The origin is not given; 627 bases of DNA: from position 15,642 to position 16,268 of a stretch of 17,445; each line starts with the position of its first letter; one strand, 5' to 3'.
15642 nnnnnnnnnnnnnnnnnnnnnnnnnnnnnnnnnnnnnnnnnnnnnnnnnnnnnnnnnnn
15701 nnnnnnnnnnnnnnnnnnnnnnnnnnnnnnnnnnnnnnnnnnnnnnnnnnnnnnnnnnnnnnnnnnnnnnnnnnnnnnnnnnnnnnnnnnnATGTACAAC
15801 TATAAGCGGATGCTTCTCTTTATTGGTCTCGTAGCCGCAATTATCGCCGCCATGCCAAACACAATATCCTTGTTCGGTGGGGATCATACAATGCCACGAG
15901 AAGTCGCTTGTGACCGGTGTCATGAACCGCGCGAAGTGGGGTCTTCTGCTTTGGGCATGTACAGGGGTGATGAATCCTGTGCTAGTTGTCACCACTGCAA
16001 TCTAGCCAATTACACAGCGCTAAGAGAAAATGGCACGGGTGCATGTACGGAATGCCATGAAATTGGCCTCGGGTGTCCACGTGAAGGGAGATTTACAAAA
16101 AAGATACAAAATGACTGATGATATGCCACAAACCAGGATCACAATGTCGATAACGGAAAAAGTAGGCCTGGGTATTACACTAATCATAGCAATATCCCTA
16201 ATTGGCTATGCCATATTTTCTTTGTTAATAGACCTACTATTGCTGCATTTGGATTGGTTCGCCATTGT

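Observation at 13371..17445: Candidate extracellular-cytochrome processing/assembly operon: three paralogous mini multihaem cytochromes coupled to their own S26B signal peptidase and a 6-TM coiled-coil membrane protein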

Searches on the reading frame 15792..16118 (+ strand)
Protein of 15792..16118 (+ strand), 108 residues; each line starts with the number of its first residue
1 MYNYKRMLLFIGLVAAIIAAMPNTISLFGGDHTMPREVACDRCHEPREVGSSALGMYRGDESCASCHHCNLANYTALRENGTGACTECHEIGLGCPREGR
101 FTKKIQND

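Call 10: search_protein_families(library=pfam, proteins=[window:15792-16118:+], max_evalue=0.1)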
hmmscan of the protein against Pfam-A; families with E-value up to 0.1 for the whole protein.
window:15792-16118:+ (108 aa): 2 families
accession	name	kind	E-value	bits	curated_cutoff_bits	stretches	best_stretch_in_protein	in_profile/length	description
PF14522.11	Cytochrome_C7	-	7.7e-05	22.9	24.8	1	34-90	10-67/67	Cytochrome c7 and related cytochrome c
PF09699.15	Paired_CXXCH_1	-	0.00024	21.1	20.6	2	36-68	5-37/41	Doubled CXXCH motif (Paired_CXXCH_1)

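Call 48: search_protein_families(library=ncbifam, proteins=[window:15792-16118:+], max_evalue=0.01)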
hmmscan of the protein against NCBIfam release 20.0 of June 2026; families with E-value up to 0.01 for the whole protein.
window:15792-16118:+ (108 aa): 4 families
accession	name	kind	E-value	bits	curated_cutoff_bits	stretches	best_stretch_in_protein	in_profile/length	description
NF045722.1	c3_cytochr_TmcA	equivalog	3.5e-05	23.7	114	1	39-90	59-111/125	acidic tetraheme cytochrome c3 TmcA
NF047727.1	4hemeCytCCctA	equivalog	8.8e-05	22.6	180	1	13-90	9-88/109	tetraheme c-type cytochrome CctA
TIGR03508.1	decahem_SO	subfamily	0.00098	18.7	192.2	1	36-90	93-151/258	DmsE family decaheme c-type cytochrome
NF041028.1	decahem_GSU2203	exception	0.0044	16.3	325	1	35-91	123-183/317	GSU2203 family decaheme c-type cytochrome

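Call 67: search_solved_structures(query=window:15792-16118:+, max_evalue=10, show_alignments=1)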
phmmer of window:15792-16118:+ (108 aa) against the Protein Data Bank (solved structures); distinct sequences matched with E-value up to 10: 6.
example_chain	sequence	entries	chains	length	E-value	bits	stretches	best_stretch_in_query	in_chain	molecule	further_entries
6r2q_A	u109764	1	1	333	0.11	15.7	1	37-90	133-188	Cystathionine beta-synthase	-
3cao_A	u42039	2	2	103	0.33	14.2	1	58-91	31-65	CYTOCHROME C3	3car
2enn_A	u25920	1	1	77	0.33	14.2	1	51-100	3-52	Protein kinase C theta type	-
8e5g_A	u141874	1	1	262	1.3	12.2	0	5-90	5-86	c-type cytochrome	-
28pb_A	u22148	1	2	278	3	11.1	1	30-91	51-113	Cytochrome c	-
8z82_C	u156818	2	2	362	8.5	9.6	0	35-102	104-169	Photosynthetic reaction center cytochrome c subunit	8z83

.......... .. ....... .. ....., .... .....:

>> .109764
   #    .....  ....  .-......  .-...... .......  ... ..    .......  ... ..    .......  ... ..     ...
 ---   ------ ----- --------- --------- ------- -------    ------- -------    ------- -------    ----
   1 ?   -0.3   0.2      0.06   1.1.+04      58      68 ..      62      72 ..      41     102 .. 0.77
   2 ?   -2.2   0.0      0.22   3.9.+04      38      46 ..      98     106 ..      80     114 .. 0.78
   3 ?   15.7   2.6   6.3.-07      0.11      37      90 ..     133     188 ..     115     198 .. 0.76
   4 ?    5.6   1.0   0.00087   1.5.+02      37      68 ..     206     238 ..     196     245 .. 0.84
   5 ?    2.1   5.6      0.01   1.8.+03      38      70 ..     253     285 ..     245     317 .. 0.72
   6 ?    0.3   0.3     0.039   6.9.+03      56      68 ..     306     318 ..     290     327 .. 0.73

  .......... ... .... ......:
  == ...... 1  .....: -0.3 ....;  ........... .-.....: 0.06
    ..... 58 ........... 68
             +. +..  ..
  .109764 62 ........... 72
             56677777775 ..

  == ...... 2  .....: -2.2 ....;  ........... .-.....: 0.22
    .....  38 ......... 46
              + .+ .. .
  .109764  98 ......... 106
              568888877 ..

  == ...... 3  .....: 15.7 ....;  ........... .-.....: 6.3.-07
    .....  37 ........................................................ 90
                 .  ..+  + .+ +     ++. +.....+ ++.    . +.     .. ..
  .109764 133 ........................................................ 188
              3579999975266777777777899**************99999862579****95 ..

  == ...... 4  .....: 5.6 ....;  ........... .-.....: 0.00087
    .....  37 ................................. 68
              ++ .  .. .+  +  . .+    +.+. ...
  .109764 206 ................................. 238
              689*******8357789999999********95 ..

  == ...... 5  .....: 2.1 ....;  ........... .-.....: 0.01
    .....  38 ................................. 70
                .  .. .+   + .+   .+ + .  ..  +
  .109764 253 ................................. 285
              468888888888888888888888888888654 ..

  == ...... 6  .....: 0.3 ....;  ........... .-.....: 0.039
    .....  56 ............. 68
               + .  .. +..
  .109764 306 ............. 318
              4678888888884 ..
